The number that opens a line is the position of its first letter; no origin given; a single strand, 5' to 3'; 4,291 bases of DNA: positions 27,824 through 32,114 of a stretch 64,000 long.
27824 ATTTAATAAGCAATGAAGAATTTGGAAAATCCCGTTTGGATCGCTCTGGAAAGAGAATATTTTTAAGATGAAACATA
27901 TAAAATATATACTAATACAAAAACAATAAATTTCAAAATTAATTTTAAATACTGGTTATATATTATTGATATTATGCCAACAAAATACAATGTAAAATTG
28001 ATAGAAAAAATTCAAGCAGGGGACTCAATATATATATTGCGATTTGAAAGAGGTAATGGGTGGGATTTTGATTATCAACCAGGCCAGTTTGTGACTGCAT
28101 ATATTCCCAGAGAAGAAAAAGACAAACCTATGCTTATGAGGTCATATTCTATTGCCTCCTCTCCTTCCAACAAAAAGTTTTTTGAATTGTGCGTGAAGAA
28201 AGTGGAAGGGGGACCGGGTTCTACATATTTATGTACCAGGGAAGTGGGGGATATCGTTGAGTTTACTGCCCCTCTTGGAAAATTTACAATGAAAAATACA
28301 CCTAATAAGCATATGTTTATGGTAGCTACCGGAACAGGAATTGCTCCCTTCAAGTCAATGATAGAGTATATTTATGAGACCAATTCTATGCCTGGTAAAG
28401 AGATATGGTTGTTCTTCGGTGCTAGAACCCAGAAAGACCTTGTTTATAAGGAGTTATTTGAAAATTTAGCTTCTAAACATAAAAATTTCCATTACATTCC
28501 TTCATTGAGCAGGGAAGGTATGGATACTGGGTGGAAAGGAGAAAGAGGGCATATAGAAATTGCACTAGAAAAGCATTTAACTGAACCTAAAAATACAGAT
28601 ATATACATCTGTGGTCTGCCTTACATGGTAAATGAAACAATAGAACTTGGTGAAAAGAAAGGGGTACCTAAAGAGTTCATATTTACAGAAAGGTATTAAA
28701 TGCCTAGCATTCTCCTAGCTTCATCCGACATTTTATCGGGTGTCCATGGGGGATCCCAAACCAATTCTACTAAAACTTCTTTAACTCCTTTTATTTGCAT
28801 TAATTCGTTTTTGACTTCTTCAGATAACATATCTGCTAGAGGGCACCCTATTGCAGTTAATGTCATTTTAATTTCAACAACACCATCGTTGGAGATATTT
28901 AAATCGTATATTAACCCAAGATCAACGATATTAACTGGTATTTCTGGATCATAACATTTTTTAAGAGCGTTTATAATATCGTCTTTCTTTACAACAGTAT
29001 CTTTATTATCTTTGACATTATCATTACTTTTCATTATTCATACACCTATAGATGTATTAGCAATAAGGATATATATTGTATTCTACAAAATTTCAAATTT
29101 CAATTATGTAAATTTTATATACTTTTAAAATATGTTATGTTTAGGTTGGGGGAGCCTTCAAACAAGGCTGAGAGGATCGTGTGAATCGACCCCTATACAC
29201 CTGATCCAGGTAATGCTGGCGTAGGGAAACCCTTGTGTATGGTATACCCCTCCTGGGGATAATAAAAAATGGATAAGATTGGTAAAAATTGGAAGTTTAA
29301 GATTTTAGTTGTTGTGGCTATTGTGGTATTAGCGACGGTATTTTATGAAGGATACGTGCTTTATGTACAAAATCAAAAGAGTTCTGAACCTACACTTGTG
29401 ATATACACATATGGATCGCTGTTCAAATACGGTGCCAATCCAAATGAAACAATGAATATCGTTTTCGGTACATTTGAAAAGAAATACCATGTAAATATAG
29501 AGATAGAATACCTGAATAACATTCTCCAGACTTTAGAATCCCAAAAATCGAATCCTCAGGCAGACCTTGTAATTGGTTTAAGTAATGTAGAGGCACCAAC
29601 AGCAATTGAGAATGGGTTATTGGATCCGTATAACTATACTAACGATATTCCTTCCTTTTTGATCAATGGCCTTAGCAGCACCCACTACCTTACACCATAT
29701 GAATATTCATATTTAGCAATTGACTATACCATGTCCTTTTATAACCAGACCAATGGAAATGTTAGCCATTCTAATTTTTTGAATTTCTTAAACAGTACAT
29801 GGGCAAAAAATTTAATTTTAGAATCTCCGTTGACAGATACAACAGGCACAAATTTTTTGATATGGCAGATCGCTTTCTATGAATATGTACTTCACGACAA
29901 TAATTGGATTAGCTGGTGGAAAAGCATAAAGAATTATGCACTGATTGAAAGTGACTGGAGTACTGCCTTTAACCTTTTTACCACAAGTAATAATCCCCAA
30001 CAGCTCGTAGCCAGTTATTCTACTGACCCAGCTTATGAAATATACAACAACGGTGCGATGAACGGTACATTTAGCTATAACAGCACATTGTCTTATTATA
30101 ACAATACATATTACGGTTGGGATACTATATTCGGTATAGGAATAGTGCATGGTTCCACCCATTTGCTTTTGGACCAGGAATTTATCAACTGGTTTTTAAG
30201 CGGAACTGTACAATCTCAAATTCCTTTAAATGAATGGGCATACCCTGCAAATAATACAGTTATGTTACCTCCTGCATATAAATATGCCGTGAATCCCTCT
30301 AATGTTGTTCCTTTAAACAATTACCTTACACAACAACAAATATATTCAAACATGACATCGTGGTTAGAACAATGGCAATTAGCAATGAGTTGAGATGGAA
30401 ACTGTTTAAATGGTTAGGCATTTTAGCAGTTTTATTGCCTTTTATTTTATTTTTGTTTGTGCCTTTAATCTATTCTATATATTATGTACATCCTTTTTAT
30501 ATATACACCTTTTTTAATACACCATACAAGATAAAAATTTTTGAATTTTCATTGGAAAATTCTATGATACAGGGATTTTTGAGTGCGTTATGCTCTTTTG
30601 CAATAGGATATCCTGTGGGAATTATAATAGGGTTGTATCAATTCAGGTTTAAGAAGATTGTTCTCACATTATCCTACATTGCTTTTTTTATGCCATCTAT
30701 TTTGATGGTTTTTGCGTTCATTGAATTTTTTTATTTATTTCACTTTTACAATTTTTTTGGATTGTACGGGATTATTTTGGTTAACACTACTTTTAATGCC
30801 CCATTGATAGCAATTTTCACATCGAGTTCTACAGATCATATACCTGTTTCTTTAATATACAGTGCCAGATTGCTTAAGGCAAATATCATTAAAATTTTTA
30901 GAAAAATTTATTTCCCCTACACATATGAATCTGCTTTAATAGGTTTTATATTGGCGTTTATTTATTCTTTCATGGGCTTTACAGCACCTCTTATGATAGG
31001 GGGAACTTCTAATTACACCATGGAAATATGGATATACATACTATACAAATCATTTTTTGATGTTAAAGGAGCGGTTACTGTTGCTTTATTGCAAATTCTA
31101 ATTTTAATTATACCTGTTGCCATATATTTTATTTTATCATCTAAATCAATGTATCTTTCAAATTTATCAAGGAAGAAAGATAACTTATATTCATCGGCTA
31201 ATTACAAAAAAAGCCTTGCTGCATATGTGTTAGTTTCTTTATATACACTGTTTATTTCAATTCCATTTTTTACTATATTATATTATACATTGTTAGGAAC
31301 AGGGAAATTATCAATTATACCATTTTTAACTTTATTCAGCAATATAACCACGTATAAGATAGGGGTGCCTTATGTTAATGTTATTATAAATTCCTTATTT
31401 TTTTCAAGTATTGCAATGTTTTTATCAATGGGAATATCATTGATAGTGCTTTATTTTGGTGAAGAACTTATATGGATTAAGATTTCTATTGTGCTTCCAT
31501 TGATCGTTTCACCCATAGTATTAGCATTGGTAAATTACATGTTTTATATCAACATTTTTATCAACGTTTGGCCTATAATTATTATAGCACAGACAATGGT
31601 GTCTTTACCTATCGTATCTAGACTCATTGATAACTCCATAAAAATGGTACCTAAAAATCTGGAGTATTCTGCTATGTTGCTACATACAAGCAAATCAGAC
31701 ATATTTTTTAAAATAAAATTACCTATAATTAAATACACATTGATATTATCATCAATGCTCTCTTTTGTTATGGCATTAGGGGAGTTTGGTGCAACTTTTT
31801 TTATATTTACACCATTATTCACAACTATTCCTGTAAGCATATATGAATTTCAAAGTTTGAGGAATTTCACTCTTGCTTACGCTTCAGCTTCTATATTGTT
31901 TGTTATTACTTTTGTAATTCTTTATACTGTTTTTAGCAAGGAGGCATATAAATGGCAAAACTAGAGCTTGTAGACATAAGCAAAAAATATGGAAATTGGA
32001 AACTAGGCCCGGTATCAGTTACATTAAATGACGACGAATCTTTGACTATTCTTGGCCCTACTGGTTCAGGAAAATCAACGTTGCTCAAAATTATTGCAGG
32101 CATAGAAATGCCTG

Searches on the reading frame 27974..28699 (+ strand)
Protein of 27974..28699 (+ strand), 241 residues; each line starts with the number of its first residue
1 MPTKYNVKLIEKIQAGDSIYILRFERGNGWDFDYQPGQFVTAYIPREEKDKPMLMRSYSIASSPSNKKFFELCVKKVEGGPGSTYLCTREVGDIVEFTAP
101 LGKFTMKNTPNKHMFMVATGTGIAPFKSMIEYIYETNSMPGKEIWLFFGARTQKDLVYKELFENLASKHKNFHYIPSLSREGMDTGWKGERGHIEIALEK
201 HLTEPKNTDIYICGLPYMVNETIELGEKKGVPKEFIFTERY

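Call 8: search_protein_families(library=pfam, proteins=[window:27974-28699:+], max_evalue=0.001)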
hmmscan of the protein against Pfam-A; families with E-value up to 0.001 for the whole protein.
window:27974-28699:+ (241 aa): 2 families
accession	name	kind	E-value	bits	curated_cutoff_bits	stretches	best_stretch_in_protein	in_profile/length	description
PF00175.26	NAD_binding_1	-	5.6e-25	88.6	22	1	116-221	1-106/109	Oxidoreductase NAD-binding domain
PF00970.30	FAD_binding_6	-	3.4e-14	53.4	21.1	1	7-105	2-98/99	Oxidoreductase FAD-binding domain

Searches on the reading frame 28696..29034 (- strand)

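Call 8: search_protein_families(library=pfam, proteins=[window:28696-29034:-], max_evalue=0.001)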
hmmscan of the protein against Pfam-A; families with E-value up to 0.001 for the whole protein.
window:28696-29034:- (112 aa): 1 family
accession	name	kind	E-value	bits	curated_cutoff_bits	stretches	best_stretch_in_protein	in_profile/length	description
PF01883.24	FeS_assembly_P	-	6.7e-21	74.8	23.5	1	17-89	1-73/73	Iron-sulfur cluster assembly protein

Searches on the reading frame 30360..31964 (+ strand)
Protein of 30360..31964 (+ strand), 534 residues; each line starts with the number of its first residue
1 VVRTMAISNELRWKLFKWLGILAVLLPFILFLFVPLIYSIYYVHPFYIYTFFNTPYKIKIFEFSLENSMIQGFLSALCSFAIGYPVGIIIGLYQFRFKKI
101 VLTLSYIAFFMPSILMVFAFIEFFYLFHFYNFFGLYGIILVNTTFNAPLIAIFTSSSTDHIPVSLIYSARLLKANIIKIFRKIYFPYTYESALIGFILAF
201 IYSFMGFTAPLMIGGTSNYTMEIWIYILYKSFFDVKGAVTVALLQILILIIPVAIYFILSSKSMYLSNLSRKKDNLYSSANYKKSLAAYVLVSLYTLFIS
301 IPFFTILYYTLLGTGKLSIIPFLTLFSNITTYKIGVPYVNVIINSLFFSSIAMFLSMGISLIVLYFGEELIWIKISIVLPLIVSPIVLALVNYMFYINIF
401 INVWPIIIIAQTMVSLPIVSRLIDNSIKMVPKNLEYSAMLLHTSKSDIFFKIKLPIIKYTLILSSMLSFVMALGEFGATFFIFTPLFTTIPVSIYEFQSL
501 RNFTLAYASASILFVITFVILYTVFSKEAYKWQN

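Call 8: search_protein_families(library=pfam, proteins=[window:30360-31964:+], max_evalue=0.001)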
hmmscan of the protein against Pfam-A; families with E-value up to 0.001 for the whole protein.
window:30360-31964:+ (534 aa): 1 family
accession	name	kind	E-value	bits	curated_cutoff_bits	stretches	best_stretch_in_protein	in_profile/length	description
PF00528.27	BPD_transp_1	-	8.5e-15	55.4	26.4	2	83-256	1-175/184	Binding-protein-dependent transport system inner membrane component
